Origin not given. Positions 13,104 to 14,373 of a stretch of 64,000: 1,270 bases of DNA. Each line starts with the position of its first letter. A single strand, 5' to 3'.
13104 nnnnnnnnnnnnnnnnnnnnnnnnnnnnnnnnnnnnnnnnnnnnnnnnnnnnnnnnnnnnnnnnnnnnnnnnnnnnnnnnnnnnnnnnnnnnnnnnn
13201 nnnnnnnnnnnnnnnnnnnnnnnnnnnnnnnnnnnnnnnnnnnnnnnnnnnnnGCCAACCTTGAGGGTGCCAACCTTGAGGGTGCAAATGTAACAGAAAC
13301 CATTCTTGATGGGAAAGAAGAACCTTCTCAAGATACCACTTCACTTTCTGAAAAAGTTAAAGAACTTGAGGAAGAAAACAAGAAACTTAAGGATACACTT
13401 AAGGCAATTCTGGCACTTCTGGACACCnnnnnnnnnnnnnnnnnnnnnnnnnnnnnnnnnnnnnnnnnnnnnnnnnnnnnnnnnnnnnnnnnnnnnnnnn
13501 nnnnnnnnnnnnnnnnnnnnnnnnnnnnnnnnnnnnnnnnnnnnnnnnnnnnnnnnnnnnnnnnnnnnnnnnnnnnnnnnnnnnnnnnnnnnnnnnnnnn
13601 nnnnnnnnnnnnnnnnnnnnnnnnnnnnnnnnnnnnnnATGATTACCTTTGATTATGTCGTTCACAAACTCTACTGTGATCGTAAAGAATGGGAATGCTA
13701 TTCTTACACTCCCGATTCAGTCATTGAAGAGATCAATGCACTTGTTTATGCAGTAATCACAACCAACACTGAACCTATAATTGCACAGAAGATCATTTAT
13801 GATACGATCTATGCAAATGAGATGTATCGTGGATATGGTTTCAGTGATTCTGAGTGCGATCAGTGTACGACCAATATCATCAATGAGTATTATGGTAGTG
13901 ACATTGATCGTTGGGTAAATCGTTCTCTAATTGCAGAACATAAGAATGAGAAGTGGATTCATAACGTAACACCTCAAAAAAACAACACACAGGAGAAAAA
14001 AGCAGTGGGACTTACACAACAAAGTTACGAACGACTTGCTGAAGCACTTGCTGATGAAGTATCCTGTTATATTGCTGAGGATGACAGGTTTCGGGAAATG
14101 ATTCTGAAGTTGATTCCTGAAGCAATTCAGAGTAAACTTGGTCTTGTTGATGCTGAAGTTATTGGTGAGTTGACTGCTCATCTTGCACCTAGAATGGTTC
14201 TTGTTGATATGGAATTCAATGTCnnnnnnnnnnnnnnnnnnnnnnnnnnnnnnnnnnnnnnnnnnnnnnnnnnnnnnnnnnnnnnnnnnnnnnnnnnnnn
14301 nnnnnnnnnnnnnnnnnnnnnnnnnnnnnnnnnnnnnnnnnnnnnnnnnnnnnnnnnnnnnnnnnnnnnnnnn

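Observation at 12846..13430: Phage-encoded pentapeptide-repeat protein with dimerisation coiled coil: possible DNA mimic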

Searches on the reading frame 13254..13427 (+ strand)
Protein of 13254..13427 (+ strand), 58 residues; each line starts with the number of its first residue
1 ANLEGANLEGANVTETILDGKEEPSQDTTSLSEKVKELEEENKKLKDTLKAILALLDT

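Call 22: find_related_loci(query=window:13281-13427:+, collection=viral_contigs, flank=4000)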
Query seq(49 aa) (49 aa) in viral_contigs; peptide patterns used: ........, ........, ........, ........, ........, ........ (x = any residue, [..] = any of these).
183 stretches matched a pattern; 9 encode a relative of the query (tblastn E <= 1e-3); 8 distinct loci.
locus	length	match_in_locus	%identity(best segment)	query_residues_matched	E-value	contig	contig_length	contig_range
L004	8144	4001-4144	80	1-49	4e-19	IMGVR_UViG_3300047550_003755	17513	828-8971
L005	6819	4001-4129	82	1-44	6e-17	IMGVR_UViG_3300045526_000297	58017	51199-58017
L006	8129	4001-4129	77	1-44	1e-15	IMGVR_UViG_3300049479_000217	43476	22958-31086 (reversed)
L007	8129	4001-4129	77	1-44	1e-15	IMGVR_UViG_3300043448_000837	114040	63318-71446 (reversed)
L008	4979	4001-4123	71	1-49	1e-13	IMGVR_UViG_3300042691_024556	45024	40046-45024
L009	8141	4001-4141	65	1-48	1e-12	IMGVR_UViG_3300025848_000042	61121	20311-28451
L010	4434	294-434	65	1-48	2e-12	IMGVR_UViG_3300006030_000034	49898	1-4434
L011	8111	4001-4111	71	2-39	6e-10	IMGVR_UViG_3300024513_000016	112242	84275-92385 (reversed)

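Call 32: search_dna_similar(query=window:13254-13427:+, collection=phages, mode=protein, max_evalue=0.01, max_rows=25)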
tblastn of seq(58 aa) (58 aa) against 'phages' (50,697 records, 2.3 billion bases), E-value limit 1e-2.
No match.

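Call 51: find_homologous_proteins(query=window:13275-13427:+, max_evalue=0.001)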
Query seq(51 aa) (51 aa): 11 proteins with E <= 0.001 among 12 candidates.
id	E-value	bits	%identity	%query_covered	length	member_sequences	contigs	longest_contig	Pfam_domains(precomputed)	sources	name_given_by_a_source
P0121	2.9e-18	81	90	100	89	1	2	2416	PF00805.29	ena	-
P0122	3.5e-18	81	90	100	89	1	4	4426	PF00805.29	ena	-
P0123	6.0e-18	80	92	100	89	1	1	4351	PF00805.29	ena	-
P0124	5.6e-15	71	89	90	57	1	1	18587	-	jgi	jgi:hypothetical protein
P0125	1.2e-14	70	89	90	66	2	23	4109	-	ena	-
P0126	1.0e-12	64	85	92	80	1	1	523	PF00805.29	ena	-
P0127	2.0e-9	54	74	90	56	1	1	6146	-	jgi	jgi:hypothetical protein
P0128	2.4e-8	51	72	92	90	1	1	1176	PF00805.29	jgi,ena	-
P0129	2.6e-8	51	73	100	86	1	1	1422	PF00805.29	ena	-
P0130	2.0e-5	42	63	90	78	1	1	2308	PF00805.29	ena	-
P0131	7.5e-4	37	83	57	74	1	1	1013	PF02498.23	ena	-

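Call 84: find_encoding_contigs(protein=P0125, flank=2500, max_places=3)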
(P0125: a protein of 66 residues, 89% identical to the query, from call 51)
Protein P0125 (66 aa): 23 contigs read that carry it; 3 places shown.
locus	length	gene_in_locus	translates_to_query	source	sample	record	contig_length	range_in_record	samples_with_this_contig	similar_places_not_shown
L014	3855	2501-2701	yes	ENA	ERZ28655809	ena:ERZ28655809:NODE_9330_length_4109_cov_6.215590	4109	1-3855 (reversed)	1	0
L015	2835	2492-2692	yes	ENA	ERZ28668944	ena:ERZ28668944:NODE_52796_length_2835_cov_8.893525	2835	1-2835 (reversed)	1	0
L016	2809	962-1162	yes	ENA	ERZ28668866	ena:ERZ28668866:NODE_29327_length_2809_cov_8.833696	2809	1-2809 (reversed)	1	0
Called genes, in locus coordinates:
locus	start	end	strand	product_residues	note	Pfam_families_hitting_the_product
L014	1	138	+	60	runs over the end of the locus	-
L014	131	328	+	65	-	-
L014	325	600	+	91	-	-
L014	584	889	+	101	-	-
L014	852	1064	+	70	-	-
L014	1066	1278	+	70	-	-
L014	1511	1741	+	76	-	-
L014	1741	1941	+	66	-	-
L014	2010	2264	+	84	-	-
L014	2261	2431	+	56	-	-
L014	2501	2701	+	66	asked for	-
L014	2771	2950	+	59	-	-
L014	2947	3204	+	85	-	-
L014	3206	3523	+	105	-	-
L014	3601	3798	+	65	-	-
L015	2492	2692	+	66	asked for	-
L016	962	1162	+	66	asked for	-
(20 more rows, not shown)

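Call 85: find_encoding_contigs(protein=P0131, flank=2500, max_places=2)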
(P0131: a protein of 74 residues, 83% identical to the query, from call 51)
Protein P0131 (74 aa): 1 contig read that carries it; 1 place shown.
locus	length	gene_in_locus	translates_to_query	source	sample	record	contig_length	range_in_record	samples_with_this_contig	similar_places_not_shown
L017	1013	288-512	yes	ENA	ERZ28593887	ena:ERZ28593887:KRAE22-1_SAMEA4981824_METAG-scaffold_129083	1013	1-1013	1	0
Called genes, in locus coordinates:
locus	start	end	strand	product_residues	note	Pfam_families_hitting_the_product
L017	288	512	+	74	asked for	PF02498:Bro-N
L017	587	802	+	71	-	-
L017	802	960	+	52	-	-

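Call 89: search_protein_representatives(protein=window:13272-13427:+)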
Query: 52 residues. Proteins with E-value up to 0.001 (for the whole library): 13; up to 1e-10: 3; up to 1e-30: 0. The best 13 are listed.
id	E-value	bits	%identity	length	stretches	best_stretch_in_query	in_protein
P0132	2.5e-27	107.5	48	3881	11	16-46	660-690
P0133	6.5e-18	78.6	88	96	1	1-52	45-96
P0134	7.6e-11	56.8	42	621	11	22-45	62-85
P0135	1.6e-10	55.8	74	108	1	1-51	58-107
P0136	1.8e-10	55.7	76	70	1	1-47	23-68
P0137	8.2e-09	50.6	71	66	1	2-47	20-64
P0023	1.5e-08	49.7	75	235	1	2-45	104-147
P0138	1.9e-06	43.3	53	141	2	2-43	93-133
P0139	1.2e-05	40.8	64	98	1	3-47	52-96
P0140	2.0e-05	40.2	69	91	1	1-52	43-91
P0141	3.4e-05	39.4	66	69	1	1-41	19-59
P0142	6.7e-05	38.5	48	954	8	22-51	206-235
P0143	8.0e-04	35.2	71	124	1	2-43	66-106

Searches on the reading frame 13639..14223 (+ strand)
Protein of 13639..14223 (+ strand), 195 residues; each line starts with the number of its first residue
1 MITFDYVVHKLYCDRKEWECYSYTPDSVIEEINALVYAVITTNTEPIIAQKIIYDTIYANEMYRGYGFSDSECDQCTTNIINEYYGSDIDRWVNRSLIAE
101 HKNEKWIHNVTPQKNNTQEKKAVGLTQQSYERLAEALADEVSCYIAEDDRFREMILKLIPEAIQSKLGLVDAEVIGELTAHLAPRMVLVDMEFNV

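Call 13: search_protein_families(library=phrogs, proteins=[window:13639-14223:+], max_evalue=0.01)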
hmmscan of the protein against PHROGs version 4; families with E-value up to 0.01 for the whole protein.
window:13639-14223:+ (195 aa): 3 families
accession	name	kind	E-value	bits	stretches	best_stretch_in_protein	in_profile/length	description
phrog_3367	-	unknown function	1.6e-19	70.9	1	14-94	11-88/94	-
phrog_3438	-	unknown function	2.1e-08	35.4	1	125-189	3-67/123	-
phrog_37859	-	unknown function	3.2e-06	28.3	1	125-170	4-49/94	-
